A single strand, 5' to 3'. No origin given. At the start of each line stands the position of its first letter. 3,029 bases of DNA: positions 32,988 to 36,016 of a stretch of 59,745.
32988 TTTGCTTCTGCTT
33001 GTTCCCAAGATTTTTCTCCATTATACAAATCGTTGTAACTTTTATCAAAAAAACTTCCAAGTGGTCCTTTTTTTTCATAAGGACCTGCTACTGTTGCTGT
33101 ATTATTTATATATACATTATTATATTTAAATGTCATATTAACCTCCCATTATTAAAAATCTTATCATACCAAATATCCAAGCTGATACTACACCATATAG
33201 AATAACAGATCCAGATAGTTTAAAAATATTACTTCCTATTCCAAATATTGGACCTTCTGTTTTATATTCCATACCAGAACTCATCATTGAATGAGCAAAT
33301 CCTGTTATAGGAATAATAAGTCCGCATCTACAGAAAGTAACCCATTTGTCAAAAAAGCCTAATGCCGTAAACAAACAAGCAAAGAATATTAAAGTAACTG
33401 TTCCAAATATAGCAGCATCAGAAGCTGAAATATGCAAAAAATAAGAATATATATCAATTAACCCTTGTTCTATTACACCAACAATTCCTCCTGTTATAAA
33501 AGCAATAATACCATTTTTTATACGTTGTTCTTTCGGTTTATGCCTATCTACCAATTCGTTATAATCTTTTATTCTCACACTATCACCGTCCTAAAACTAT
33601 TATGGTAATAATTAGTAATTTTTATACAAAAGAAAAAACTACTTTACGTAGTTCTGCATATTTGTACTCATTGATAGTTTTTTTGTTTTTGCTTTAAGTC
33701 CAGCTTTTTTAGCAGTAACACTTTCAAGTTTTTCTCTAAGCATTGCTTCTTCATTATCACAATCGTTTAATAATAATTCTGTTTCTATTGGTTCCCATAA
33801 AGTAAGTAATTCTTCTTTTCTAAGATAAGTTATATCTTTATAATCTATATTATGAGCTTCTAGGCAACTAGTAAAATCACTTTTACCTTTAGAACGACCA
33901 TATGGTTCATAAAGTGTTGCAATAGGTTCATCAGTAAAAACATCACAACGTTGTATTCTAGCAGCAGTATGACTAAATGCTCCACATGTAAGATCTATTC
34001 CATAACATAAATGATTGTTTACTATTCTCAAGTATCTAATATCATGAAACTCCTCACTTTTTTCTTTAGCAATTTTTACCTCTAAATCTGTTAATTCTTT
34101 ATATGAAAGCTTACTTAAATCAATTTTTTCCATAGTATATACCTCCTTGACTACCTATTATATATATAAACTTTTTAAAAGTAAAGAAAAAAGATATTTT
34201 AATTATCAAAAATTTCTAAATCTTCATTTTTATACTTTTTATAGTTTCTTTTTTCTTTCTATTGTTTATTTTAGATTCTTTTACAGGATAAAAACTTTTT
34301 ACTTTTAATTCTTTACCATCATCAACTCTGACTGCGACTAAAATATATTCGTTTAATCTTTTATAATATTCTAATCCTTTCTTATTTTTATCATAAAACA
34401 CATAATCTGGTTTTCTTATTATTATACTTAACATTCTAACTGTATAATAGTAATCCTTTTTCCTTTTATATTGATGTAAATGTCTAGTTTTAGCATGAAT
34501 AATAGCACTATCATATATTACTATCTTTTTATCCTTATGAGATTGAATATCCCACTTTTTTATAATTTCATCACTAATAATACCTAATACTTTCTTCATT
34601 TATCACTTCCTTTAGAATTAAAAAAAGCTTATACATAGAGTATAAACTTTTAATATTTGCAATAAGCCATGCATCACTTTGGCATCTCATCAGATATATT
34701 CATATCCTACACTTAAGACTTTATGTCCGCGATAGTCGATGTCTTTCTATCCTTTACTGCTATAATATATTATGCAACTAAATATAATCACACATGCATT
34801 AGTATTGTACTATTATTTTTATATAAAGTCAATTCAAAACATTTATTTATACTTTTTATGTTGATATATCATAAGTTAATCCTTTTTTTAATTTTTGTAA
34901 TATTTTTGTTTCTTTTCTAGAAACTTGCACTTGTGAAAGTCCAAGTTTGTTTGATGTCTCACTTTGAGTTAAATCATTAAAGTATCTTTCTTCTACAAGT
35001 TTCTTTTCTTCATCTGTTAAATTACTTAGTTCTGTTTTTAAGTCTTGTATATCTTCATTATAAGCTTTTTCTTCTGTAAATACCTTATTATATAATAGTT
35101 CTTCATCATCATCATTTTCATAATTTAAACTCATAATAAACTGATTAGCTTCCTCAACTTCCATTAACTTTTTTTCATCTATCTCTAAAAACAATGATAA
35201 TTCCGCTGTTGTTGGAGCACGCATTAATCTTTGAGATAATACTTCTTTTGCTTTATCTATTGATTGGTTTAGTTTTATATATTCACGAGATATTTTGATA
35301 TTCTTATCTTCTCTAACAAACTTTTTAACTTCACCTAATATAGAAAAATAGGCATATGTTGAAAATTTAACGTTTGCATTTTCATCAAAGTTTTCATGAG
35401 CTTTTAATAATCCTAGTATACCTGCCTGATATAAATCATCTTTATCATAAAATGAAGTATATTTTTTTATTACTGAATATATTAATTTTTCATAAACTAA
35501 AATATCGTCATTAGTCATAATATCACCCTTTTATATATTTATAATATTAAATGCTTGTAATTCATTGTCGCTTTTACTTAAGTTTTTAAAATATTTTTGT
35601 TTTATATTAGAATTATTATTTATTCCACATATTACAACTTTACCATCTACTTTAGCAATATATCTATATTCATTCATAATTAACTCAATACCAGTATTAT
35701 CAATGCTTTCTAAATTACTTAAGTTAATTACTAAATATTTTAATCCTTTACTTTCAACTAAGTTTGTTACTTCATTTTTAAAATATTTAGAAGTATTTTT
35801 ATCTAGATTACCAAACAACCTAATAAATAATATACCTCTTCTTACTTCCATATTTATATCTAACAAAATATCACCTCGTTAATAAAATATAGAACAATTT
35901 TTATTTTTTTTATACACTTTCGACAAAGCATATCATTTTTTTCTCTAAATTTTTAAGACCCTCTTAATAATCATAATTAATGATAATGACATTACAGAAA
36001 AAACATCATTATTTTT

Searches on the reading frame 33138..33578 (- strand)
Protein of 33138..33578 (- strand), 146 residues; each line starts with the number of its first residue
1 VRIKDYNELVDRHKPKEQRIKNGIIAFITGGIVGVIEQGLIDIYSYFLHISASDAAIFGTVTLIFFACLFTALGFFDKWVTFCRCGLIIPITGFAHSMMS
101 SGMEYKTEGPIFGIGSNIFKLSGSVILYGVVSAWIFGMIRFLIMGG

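Call 40: search_protein_families(library=pfam, proteins=[window:33138-33578:-], max_evalue=0.0001)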
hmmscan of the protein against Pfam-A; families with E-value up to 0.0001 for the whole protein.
window:33138-33578:- (146 aa): 1 family
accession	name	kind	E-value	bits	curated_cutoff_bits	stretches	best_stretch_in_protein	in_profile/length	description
PF03862.18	SpoVAC_SpoVAEB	-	1.1e-28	100.3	25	1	24-139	3-117/117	SpoVAC/SpoVAEB sporulation membrane protein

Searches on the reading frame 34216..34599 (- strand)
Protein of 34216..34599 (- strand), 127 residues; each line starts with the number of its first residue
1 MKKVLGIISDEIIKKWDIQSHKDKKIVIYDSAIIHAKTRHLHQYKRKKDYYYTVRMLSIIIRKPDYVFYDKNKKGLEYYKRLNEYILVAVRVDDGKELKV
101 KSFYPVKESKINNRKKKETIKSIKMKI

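Call 25: search_protein_families(library=pfam, proteins=[window:34216-34599:-], max_evalue=0.001)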
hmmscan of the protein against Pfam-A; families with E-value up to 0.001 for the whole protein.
window:34216-34599:- (127 aa): 2 families
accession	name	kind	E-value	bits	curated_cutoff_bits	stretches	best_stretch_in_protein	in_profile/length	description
PF18812.6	PBECR3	-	5.7e-18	65.3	30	1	2-113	1-115/115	phage-Barnase-EndoU-ColicinE5/D-RelE like nuclease3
PF18810.6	PBECR2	-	1.5e-10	41.7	27.1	1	21-117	20-115/120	phage-Barnase-EndoU-ColicinE5/D-RelE like nuclease2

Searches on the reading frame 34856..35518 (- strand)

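Call 40: search_protein_families(library=pfam, proteins=[window:34856-35518:-], max_evalue=0.0001)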
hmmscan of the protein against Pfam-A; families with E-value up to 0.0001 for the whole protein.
window:34856-35518:- (220 aa): 3 families
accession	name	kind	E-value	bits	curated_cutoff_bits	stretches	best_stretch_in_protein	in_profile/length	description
PF04545.22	Sigma70_r4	-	5.1e-12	45.6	24.1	1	164-212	2-50/50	Sigma-70, region 4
PF04542.20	Sigma70_r2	-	2.6e-11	43.6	24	1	9-72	5-69/71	Sigma-70 region 2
PF04539.22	Sigma70_r3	-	2.1e-08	34.6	25.3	1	85-149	4-68/78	Sigma-70 region 3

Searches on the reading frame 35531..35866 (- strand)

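Call 25: search_protein_families(library=pfam, proteins=[window:35531-35866:-], max_evalue=0.001)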
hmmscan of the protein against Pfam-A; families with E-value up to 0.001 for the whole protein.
window:35531-35866:- (111 aa): 1 family
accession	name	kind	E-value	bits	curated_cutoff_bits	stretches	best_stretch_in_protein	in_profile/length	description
PF01740.26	STAS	-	3.6e-16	59.3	22.6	1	4-85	2-83/106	STAS domain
